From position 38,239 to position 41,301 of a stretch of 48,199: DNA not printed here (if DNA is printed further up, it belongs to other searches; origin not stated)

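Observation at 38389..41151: A Sec-signal-bearing SF2 DEVH helicase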

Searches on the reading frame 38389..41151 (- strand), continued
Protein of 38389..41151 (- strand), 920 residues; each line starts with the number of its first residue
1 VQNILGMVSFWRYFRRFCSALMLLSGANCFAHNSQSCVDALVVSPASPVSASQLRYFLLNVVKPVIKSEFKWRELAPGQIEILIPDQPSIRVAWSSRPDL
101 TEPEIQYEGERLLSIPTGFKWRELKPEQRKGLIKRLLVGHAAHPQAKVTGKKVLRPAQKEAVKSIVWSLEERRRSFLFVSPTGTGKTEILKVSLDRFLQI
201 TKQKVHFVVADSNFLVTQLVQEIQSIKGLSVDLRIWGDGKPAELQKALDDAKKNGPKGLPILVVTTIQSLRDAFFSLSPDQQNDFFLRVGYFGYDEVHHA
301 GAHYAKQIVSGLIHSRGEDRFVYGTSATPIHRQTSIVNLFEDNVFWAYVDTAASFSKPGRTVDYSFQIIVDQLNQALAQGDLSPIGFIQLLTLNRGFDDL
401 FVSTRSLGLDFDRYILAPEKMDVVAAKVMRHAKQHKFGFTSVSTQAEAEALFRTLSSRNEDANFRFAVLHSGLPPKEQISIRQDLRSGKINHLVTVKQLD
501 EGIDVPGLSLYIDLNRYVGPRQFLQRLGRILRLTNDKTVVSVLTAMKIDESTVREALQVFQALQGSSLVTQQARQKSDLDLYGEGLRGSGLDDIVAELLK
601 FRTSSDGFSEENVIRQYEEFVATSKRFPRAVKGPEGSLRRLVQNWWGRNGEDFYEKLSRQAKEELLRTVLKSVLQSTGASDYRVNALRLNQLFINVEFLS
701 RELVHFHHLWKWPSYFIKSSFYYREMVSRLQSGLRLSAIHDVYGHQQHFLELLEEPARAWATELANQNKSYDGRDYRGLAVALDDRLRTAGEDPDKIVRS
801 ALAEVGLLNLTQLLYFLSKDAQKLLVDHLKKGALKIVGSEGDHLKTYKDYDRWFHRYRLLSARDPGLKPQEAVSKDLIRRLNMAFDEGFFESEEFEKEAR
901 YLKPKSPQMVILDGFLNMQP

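Call 30: search_solved_structures(query=A1, max_evalue=0.001, show_alignments=1)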
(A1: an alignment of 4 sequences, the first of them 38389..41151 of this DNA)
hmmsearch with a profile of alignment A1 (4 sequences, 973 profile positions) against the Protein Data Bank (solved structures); distinct sequences matched with E-value up to 0.001: 73 (the best 60 are shown).
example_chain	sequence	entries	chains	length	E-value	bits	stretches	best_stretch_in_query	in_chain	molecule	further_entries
7clg_A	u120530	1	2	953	1.3e-19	72.9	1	433-683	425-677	Putative helicase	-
6p4f_A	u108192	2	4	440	7.3e-16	60.5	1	457-566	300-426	DNA-dependent ATPase XPBII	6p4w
5tnu_A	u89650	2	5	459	1.1e-15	59.9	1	457-566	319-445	DNA-dependent ATPase XPBII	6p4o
6p66_A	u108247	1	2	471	7.4e-13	50.5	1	495-562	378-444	DNA repair protein RAD25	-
2fwr_A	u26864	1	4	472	7.4e-13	50.5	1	495-562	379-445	DNA repair protein RAD25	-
1wp9_A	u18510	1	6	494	4.5e-11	44.6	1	192-359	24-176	ATP-dependent RNA helicase, putative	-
6o8h_A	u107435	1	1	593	5.3e-11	44.4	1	446-561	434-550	UvrABC system protein B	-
6o8g_A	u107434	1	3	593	7.1e-11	44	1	446-561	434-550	UvrABC system protein B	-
2fzl_A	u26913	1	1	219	7.4e-11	43.9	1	495-562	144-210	DNA repair protein RAD25, XPB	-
6o8e_A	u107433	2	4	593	8.1e-11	43.8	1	446-561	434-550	UvrABC system protein B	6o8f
1d9x_A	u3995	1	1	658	1.1e-10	43.4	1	446-562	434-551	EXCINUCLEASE UVRABC COMPONENT UVRB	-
1d9z_A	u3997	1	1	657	1.1e-10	43.4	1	446-562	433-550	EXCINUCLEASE UVRABC COMPONENT UVRB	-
1t5l_A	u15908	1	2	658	1.1e-10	43.4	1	446-562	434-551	UvrABC system protein B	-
2fdc_A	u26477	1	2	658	1.1e-10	43.4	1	446-562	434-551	UvrABC system protein B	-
6jde_B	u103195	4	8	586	5.8e-10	40.9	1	450-565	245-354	Putative DNA repair helicase RadD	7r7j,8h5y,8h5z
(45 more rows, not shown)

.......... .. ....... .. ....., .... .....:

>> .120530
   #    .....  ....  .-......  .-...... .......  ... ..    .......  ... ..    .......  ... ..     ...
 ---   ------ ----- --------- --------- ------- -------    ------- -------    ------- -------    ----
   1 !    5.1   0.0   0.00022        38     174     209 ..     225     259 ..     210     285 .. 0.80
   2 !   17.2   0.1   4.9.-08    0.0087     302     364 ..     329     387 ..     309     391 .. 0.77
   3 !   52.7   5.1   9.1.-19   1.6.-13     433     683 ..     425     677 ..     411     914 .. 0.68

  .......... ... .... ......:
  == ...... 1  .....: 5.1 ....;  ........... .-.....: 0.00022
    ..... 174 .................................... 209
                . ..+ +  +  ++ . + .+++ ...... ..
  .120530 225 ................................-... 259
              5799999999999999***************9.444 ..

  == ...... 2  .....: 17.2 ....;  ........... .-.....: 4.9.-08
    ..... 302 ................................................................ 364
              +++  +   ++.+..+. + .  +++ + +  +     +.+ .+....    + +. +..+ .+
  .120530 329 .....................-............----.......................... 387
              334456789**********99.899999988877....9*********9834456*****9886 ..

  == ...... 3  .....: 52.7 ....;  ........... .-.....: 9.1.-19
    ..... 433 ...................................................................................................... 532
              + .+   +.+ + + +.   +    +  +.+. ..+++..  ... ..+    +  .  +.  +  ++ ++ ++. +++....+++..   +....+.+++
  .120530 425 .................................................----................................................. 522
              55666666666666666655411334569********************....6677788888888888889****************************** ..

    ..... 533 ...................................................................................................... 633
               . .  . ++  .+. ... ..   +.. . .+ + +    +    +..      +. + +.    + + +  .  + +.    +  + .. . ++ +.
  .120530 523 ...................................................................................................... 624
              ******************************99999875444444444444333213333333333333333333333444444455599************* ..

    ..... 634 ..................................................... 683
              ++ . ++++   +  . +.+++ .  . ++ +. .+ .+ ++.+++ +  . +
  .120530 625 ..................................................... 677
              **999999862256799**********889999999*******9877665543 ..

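Call 34: search_protein_representatives(alignment_id=A1)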
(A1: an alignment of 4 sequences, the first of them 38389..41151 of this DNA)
Query: 4 sequences, 973 profile positions. Proteins with E-value up to 0.001 (for the whole library): 16790; up to 1e-10: 2084; up to 1e-30: 157. The best 150 are listed.
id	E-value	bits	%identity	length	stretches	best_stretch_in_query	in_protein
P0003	0.0e+00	1439.0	-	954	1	1-947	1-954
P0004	0.0e+00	1398.9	-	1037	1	4-973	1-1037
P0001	0.0e+00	1251.7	-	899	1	10-972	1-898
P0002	0.0e+00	1149.3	-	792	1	3-712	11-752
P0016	7.4e-194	662.9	-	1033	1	1-743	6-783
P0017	1.7e-192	658.4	-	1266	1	24-735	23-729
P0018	4.3e-179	614.0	-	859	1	19-737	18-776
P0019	9.6e-178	609.6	-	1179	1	29-694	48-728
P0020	2.6e-177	608.1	-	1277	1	95-653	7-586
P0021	4.7e-171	587.4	-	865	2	44-736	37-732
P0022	4.2e-169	581.0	-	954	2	50-866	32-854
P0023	1.7e-161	555.8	-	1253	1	29-694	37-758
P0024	3.9e-161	554.6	-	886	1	11-603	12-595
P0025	3.2e-159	548.3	-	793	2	11-654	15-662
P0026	3.3e-157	541.6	-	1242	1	44-710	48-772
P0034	1.0e-137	477.1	-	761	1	36-652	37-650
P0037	6.9e-129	447.9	-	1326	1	43-615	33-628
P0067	3.9e-92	326.2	-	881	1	96-641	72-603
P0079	7.1e-84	298.9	-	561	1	101-589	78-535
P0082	2.2e-82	293.9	-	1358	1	51-602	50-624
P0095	5.3e-79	282.8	-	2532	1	77-640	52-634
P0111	2.1e-72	260.9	-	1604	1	86-650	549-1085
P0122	1.1e-66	242.0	-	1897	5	37-584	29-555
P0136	1.9e-57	211.4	-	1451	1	45-603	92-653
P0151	5.4e-41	156.9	-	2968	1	49-567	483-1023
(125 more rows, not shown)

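Call 36: list_cluster_members(proteins=[P0016, P0017, P0018, P0019, P0024, P0034, P0067, P0079, P0095, P0151])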
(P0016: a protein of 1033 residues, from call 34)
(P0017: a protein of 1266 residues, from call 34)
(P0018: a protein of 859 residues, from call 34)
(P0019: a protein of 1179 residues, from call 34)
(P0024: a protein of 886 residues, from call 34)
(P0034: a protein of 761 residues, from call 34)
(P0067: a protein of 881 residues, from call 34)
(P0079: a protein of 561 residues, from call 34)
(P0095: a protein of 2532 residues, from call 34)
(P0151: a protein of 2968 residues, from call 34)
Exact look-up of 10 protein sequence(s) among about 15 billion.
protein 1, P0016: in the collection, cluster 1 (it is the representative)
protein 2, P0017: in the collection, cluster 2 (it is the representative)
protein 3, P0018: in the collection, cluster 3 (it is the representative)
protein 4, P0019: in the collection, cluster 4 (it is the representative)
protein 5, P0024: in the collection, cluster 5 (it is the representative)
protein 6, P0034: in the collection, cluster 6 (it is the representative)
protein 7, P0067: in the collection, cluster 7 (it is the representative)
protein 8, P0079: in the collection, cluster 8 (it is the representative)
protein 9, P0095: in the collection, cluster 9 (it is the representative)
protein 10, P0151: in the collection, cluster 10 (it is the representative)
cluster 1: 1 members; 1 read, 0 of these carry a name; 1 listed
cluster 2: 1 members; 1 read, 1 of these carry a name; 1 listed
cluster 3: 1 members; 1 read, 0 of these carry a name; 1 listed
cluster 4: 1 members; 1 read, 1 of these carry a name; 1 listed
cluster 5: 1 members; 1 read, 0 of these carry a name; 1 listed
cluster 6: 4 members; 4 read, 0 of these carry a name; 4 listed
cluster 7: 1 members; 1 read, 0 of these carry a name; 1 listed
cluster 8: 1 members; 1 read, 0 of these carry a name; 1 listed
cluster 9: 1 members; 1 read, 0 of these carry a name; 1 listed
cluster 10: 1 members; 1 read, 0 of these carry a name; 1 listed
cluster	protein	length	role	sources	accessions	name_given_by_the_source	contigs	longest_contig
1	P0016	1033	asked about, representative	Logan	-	-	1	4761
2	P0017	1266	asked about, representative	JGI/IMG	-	superfamily II DNA or RNA helicase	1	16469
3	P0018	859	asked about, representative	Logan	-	-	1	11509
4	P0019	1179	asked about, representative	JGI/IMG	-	superfamily II DNA or RNA helicase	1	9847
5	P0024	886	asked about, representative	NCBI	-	-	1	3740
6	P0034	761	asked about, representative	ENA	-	-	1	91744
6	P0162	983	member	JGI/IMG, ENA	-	-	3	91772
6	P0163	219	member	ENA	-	-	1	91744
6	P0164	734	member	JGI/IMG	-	-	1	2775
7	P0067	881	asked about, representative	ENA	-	-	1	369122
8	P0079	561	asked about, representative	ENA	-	-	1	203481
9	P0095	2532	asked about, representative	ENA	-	-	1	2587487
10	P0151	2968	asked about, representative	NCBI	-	-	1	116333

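Call 37: search_protein_families(library=pfam, proteins=[P0095, P0151, P0122, P0111, P0003], max_evalue=0.01)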
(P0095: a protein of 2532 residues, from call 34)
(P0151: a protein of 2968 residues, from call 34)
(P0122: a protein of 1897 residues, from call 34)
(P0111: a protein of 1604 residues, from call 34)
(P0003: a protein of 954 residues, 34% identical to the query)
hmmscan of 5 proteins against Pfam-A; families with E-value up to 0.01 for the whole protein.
P0095 (2532 aa): 4 families
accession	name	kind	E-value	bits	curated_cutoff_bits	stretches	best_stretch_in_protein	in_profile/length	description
PF04851.21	ResIII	-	6.1e-15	56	22.5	1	152-330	5-163/164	Type III restriction enzyme, res subunit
PF00271.37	Helicase_C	-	4.3e-11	43.5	23.5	1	444-542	12-109/110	Helicase conserved C-terminal domain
PF00270.35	DEAD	-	1.6e-09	38.1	26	1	155-332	4-162/167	DEAD/DEAH box helicase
PF10210.14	MRP-S32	-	3.8e-07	31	29.2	0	1548-1569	58-79/91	Mitochondrial 28S ribosomal protein S32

P0151 (2968 aa): 0 families

P0122 (1897 aa): 3 families
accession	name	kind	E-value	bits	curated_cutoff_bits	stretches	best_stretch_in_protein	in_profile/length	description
PF14536.11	DUF4441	-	5.2e-07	30.3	24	0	1020-1127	6-76/116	Domain of unknown function (DUF4441)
PF00271.37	Helicase_C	-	0.00057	20.6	23.5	1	432-493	13-72/110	Helicase conserved C-terminal domain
PF13531.11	SBP_bac_11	-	0.0075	16.5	25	0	1863-1897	183-218/227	Bacterial extracellular solute-binding protein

P0111 (1604 aa): 13 families
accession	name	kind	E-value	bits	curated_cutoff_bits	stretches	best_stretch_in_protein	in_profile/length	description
PF04851.21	ResIII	-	1.3e-16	61.4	22.5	1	623-799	5-163/164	Type III restriction enzyme, res subunit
PF00271.37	Helicase_C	-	5.9e-13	49.5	23.5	1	884-992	7-109/110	Helicase conserved C-terminal domain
PF18780.6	HNH_repeat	-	5.5e-12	46.3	26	0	1314-1331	35-52/54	Homing endonuclease associated repeat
PF00270.35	DEAD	-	7e-08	32.8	26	1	624-801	2-162/167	DEAD/DEAH box helicase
PF20104.4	DUF6494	-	4.3e-07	30.6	24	0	1452-1483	11-39/68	Family of unknown function (DUF6494)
PF14882.11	INT_rpt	-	6.1e-07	30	26.5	0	1298-1328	2-35/55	Integrase repeat unit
PF09350.15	DJC28_CD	-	7.2e-07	29.7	27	0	1081-1092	5-16/70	DnaJ homologue, subfamily C, member 28, conserved domain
PF18766.7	SWI2_SNF2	-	1.6e-06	28.4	26.7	1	659-832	35-186/221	SWI2/SNF2 ATPase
PF16859.10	TetR_C_11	-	3.4e-06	27.8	32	0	1075-1093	57-75/113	Tetracyclin repressor-like, C-terminal domain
PF25374.1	Cadherin_FAT4_N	-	0.00055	20.7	35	0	1462-1486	39-63/85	FAT4-like, N-terminal cadherin-like domain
PF23830.1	DUF7200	-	0.00087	20.1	27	0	1181-1209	46-75/89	Domain of unknown function (DUF7200)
PF25399.1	DeaD_dimer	-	0.0016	18.9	23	0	1076-1095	12-31/67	RNA helicase DeaD dimerization domain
PF00496.27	SBP_bac_5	-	0.0025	17.4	32.4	0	1453-1511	310-363/368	Bacterial extracellular solute-binding proteins, family 5 Middle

P0003 (954 aa): 4 families
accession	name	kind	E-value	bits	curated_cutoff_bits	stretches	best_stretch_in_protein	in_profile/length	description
PF04851.21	ResIII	-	3.2e-20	73.1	22.5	1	172-354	4-163/164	Type III restriction enzyme, res subunit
PF00271.37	Helicase_C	-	5.2e-14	52.9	23.5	1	469-566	13-108/110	Helicase conserved C-terminal domain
PF00270.35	DEAD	-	2e-11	44.3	26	1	196-358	13-164/167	DEAD/DEAH box helicase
PF18766.7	SWI2_SNF2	-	4.7e-06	26.9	26.7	1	205-362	26-160/221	SWI2/SNF2 ATPase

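Call 38: search_protein_families(library=pfam, proteins=[P0017, P0020, P0023, P0026, P0037, P0082, P0136], max_evalue=0.01)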
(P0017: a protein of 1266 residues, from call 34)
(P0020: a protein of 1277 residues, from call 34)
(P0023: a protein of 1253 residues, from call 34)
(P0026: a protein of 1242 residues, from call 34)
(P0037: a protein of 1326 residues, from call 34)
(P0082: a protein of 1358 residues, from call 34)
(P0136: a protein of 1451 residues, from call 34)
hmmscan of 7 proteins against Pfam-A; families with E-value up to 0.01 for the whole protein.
P0017 (1266 aa): 6 families
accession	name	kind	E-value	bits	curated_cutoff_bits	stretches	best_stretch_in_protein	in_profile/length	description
PF04851.21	ResIII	-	3.4e-16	60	22.5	1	167-354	4-163/164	Type III restriction enzyme, res subunit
PF00271.37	Helicase_C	-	3.1e-12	47.2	23.5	1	456-555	13-109/110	Helicase conserved C-terminal domain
PF00270.35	DEAD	-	1.7e-10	41.3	26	1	183-354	6-161/167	DEAD/DEAH box helicase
PF13307.12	Helicase_C_2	-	0.0025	18.3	25.3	0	1082-1123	116-158/170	Helicase C-terminal domain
PF16203.11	ERCC3_RAD25_C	-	0.0057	16.4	27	0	481-555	76-151/248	ERCC3/RAD25/XPB C-terminal helicase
PF22590.2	Cas3-like_C_2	-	0.009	16.7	27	0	458-554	2-103/106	CRISPR-associated nuclease/helicase Cas3, C-terminal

P0020 (1277 aa): 4 families
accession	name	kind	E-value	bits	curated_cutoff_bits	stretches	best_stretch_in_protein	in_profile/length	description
PF04851.21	ResIII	-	1.3e-19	71.2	22.5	1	86-289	4-163/164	Type III restriction enzyme, res subunit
PF00271.37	Helicase_C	-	7.2e-13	49.2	23.5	1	391-488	13-108/110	Helicase conserved C-terminal domain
PF00270.35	DEAD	-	2.3e-06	27.9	26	1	104-289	8-161/167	DEAD/DEAH box helicase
PF18766.7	SWI2_SNF2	-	5.7e-05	23.3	26.7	1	93-301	5-169/221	SWI2/SNF2 ATPase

P0023 (1253 aa): 4 families
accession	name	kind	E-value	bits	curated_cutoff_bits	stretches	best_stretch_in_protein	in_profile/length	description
PF04851.21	ResIII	-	1.4e-13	51.5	22.5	1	197-376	20-162/164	Type III restriction enzyme, res subunit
PF00270.35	DEAD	-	6.4e-11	42.7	26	1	212-377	16-161/167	DEAD/DEAH box helicase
PF00271.37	Helicase_C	-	1.9e-09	38.2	23.5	1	488-583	13-108/110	Helicase conserved C-terminal domain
PF13401.12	AAA_22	-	0.00047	20.9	27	0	215-364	10-109/130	AAA domain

P0026 (1242 aa): 6 families
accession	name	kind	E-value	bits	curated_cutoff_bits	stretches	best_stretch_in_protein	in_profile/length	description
PF04851.21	ResIII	-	4.5e-17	62.9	22.5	1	175-381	4-163/164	Type III restriction enzyme, res subunit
PF00271.37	Helicase_C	-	1.7e-15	57.6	23.5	1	513-615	14-109/110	Helicase conserved C-terminal domain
PF00270.35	DEAD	-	1.4e-05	25.3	26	1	184-385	5-164/167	DEAD/DEAH box helicase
PF13086.12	AAA_11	-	0.00061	20.1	27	1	186-321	9-130/257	AAA domain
PF13401.12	AAA_22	-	0.0052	17.5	27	0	193-364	4-109/130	AAA domain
PF16203.11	ERCC3_RAD25_C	-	0.0066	16.2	27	0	549-618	83-154/248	ERCC3/RAD25/XPB C-terminal helicase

P0037 (1326 aa): 3 families
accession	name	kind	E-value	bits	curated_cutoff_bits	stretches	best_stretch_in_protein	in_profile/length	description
PF04851.21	ResIII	-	1.2e-12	48.5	22.5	1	172-367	4-162/164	Type III restriction enzyme, res subunit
PF00271.37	Helicase_C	-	1.9e-08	35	23.5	1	468-571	13-109/110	Helicase conserved C-terminal domain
PF00270.35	DEAD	-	1.1e-06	28.9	26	1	201-368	16-161/167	DEAD/DEAH box helicase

P0082 (1358 aa): 4 families
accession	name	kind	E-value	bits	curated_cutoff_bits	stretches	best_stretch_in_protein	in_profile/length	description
PF04851.21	ResIII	-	2.3e-11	44.3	22.5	1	173-374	7-163/164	Type III restriction enzyme, res subunit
PF00270.35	DEAD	-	6.7e-10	39.4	26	1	197-379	15-166/167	DEAD/DEAH box helicase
PF00271.37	Helicase_C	-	1.6e-07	32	23.5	1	524-581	52-109/110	Helicase conserved C-terminal domain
PF22240.1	ISP_coupler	-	0.00087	20.1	27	0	1024-1062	75-113/126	Type ISP restriction-modification enzyme, coupler domain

P0136 (1451 aa): 16 families
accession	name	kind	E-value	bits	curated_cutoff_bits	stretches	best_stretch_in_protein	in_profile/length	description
PF08984.16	DUF1858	-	3.6e-20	72.2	32.2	0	924-948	1-25/59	Domain of unknown function (DUF1858)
PF20201.3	DUF6563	-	2.3e-19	70.3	27.1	0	1089-1132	133-171/191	Family of unknown function (DUF6563)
PF00271.37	Helicase_C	-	9.2e-14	52.1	23.5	1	496-604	6-109/110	Helicase conserved C-terminal domain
PF04851.21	ResIII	-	2.4e-12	47.5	22.5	1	208-398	3-163/164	Type III restriction enzyme, res subunit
PF08557.15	Lipid_DES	-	2.1e-10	40.3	23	0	740-751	19-30/37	Sphingolipid Delta4-desaturase (DES)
PF12212.14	PAZ_2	-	7.7e-10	39.1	23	0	1369-1412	62-106/127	PAZ domain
PF00270.35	DEAD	-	2.3e-08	34.4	26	1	212-397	3-160/167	DEAD/DEAH box helicase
PF16468.10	DUF5049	-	4e-08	33.5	28.7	0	890-918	23-51/57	Domain of unknown function (DUF5049)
PF04838.17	Baculo_LEF5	-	3.4e-07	30.9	25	0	902-1029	16-144/156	Baculoviridae late expression factor 5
PF17753.7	Ig_mannosidase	-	4.2e-06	26.8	22.6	0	782-808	43-71/81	Ig-fold domain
PF19505.4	DUF6039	-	4.7e-06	26.4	25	0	912-967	11-65/298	Family of unknown function (DUF6039)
PF05727.16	UPF0228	-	6.3e-05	23.4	25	0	1074-1154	26-105/124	Uncharacterised protein family (UPF0228)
PF22590.2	Cas3-like_C_2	-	0.00017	22.2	27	1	507-603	2-103/106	CRISPR-associated nuclease/helicase Cas3, C-terminal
PF10567.14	Nab6_mRNP_bdg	-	0.00044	20.2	30.3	0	1304-1338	77-111/310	RNA-recognition motif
PF14076.12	DUF4258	-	0.00056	20.6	25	0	1385-1410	14-39/71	Domain of unknown function (DUF4258)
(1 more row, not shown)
